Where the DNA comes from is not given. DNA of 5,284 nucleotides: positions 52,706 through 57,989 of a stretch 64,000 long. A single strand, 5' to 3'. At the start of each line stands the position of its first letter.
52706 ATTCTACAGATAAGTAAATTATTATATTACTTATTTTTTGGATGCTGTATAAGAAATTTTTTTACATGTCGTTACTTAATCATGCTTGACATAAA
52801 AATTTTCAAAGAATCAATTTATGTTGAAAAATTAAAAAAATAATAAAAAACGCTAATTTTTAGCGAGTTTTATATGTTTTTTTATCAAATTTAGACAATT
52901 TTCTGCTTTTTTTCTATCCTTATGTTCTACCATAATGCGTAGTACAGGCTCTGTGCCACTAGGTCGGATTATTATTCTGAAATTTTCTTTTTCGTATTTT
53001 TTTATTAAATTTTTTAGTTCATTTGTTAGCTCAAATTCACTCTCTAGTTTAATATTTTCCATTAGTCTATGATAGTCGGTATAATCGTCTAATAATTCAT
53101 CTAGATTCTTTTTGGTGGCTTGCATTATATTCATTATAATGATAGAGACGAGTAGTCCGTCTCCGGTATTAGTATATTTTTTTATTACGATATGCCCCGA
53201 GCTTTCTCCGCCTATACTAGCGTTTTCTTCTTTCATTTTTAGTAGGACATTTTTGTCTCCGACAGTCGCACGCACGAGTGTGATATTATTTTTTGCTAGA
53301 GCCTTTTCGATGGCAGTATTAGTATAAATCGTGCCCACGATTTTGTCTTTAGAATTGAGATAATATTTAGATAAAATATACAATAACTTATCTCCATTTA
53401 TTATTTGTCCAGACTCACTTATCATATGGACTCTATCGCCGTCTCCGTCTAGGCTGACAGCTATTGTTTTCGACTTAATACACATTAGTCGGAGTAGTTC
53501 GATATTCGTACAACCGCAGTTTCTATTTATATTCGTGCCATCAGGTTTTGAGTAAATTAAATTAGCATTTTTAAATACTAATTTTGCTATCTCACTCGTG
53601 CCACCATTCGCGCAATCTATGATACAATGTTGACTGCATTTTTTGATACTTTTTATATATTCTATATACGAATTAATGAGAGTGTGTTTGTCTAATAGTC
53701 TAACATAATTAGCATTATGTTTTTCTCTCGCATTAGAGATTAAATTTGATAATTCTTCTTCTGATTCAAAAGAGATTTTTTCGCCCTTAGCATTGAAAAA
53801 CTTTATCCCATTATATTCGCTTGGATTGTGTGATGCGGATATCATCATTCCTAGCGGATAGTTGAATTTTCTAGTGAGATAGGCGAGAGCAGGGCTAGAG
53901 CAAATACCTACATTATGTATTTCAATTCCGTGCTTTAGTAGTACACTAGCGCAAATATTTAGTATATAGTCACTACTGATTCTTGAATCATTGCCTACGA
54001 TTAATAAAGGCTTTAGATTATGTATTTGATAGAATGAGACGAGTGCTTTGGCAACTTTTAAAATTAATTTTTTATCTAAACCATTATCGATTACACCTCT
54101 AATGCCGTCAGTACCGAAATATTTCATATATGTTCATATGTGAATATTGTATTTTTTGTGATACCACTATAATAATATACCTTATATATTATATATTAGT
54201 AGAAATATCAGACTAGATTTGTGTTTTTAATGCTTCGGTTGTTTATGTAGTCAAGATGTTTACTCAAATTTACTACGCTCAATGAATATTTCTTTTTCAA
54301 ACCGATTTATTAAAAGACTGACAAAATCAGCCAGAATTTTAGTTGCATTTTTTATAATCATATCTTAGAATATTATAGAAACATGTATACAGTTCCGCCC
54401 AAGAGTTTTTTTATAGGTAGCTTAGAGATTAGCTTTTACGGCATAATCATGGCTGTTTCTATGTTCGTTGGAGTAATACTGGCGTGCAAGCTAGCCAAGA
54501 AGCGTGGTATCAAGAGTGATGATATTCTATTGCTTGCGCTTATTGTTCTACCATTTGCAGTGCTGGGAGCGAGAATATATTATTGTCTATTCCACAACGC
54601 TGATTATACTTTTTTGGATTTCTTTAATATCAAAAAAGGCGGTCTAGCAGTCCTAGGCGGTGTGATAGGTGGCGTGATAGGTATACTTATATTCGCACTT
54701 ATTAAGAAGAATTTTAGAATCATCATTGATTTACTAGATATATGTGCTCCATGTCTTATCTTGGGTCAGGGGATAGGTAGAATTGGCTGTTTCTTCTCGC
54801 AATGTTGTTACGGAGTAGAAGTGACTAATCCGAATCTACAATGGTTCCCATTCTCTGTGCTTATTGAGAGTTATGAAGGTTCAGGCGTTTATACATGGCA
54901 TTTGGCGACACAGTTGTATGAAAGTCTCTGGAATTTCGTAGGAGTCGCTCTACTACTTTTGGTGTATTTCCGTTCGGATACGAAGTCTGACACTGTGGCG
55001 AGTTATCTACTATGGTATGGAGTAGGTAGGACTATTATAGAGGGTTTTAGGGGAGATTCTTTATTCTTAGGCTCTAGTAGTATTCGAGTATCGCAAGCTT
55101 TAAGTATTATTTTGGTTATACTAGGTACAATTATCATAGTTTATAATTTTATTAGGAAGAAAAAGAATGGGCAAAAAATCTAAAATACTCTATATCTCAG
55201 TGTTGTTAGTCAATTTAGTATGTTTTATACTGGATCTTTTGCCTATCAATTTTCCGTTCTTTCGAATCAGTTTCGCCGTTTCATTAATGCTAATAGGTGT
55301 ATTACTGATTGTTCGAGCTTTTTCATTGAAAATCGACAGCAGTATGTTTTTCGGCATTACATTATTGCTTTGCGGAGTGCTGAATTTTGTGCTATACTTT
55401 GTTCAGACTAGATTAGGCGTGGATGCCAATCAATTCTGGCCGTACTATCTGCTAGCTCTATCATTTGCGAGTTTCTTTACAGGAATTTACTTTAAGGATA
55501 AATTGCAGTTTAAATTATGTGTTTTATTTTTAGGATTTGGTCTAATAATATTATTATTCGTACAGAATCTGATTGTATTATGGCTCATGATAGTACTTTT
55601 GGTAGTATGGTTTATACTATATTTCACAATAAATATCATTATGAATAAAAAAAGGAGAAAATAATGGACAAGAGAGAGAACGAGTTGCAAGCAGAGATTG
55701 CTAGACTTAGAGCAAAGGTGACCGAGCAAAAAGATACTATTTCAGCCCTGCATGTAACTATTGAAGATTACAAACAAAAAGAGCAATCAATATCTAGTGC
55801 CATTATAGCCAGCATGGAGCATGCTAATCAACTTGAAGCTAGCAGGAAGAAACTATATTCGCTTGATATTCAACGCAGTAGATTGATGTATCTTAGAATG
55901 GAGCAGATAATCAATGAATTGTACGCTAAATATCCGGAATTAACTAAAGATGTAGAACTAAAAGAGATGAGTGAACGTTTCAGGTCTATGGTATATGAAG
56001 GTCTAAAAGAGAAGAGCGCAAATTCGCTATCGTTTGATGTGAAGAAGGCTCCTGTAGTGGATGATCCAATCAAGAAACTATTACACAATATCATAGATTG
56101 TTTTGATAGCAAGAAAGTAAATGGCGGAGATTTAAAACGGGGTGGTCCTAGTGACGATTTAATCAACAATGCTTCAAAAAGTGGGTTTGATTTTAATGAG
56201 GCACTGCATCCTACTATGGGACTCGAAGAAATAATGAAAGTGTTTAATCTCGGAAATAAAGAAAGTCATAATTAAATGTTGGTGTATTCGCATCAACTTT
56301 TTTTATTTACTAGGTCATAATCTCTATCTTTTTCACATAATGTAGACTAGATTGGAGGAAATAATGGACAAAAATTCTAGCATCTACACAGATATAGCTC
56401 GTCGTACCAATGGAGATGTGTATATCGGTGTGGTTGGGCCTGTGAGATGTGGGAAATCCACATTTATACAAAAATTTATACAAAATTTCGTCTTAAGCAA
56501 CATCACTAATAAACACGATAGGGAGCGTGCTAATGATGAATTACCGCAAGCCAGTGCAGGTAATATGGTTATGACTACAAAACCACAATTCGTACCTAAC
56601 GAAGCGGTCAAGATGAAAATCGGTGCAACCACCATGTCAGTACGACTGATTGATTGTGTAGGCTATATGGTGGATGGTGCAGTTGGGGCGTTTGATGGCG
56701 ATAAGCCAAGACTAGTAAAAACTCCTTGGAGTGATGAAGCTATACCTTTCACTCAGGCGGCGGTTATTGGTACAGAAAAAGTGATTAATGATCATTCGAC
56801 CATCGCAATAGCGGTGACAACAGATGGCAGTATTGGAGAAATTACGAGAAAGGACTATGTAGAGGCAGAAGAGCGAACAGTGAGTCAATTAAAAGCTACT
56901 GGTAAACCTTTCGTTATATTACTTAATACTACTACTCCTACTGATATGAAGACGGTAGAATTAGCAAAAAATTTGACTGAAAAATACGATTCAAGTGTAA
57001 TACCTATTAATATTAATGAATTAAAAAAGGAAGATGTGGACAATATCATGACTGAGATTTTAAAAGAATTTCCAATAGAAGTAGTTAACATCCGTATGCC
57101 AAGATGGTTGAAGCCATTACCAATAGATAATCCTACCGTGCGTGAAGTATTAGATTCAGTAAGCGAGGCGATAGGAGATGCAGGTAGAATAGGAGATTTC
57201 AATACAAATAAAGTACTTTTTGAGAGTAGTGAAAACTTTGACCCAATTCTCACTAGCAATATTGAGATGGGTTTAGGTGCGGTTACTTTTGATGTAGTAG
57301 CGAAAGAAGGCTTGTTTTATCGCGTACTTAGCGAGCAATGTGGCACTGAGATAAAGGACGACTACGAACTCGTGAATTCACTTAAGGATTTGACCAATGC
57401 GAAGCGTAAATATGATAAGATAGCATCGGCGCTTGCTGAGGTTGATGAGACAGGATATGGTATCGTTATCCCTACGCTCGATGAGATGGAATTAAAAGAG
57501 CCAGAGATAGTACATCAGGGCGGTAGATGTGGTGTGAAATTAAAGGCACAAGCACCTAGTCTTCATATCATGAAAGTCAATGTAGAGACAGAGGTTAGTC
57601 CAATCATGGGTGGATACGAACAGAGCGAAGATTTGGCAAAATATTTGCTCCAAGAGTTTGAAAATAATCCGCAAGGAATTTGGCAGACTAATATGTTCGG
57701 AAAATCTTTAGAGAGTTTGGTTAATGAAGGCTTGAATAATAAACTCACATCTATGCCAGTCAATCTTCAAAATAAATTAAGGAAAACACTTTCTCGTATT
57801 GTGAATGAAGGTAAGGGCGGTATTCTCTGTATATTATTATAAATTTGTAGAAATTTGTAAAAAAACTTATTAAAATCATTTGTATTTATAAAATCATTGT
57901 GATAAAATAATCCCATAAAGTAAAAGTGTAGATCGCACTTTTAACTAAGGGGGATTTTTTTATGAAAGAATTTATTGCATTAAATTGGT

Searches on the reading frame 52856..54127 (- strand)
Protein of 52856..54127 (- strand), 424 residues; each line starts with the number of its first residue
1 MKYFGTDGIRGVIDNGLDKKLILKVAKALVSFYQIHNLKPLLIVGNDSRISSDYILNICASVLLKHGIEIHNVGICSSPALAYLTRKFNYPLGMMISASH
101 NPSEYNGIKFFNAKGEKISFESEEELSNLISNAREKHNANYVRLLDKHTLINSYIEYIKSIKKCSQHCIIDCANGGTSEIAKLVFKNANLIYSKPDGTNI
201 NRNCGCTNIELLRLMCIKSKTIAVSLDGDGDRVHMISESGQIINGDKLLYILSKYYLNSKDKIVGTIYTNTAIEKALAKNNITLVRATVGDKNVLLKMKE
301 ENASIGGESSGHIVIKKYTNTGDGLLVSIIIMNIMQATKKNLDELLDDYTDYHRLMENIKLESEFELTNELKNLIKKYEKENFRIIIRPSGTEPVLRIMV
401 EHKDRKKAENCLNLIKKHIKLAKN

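Call 56: search_protein_families(library=pfam, proteins=[window:52856-54127:-], max_evalue=0.00001)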
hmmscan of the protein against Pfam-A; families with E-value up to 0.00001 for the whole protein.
window:52856-54127:- (424 aa): 3 families
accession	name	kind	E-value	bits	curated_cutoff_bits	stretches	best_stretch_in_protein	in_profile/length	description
PF02878.22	PGM_PMM_I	-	2.7e-37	128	22.5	1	2-135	2-136/138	Phosphoglucomutase/phosphomannomutase, alpha/beta/alpha domain I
PF02880.22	PGM_PMM_III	-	1.3e-30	106.4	20.7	1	244-351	1-114/115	Phosphoglucomutase/phosphomannomutase, alpha/beta/alpha domain III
PF00408.26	PGM_PMM_IV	-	9.9e-11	42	23.1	1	373-412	23-62/68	Phosphoglucomutase/phosphomannomutase, C-terminal domain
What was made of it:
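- The window also encodes a canonical PGM/PMM at 52853-54127 (call 56), so the sugar-phosphate chemistry is conventional.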

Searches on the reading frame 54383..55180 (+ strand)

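Call 56: search_protein_families(library=pfam, proteins=[window:54383-55180:+], max_evalue=0.00001)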
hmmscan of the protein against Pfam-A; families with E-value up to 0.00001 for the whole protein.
window:54383-55180:+ (266 aa): 1 family
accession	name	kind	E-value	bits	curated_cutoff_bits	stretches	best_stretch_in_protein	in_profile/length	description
PF01790.23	LGT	-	7e-61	206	24.9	1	7-254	2-240/240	Prolipoprotein diacylglyceryl transferase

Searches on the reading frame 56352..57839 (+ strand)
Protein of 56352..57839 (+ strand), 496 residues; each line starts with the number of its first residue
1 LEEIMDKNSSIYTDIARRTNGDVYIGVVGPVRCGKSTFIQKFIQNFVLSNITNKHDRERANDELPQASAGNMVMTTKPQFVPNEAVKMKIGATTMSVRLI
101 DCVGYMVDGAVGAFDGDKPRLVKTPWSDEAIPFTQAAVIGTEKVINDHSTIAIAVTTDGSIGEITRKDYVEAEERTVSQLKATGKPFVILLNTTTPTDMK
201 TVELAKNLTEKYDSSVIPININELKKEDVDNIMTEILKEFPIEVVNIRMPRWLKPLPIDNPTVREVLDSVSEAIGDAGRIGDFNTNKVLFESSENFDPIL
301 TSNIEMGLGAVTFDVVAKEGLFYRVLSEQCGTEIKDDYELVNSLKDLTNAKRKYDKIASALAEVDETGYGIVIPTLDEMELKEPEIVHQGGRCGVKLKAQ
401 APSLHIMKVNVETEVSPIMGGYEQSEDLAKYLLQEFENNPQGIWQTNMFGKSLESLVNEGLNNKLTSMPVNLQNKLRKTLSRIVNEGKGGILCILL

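Call 56: search_protein_families(library=pfam, proteins=[window:56352-57839:+], max_evalue=0.00001)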
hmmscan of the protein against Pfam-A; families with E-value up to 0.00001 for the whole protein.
window:56352-57839:+ (496 aa): 3 families
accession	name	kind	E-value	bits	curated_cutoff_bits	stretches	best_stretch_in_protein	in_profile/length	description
PF09547.16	SpoIVA_ATPase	-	2.5e-105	351.6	26.6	1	8-241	3-237/237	Stage IV sporulation protein A, ATPase domain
PF20438.3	SpoIVA_middle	-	9.9e-59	198.9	25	1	242-420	1-179/179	Stage IV sporulation protein A, middle domain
PF20439.3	SpoIVA_C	-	3.1e-32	111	25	1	423-496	3-76/76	Sporulation stage IV protein A, C-terminal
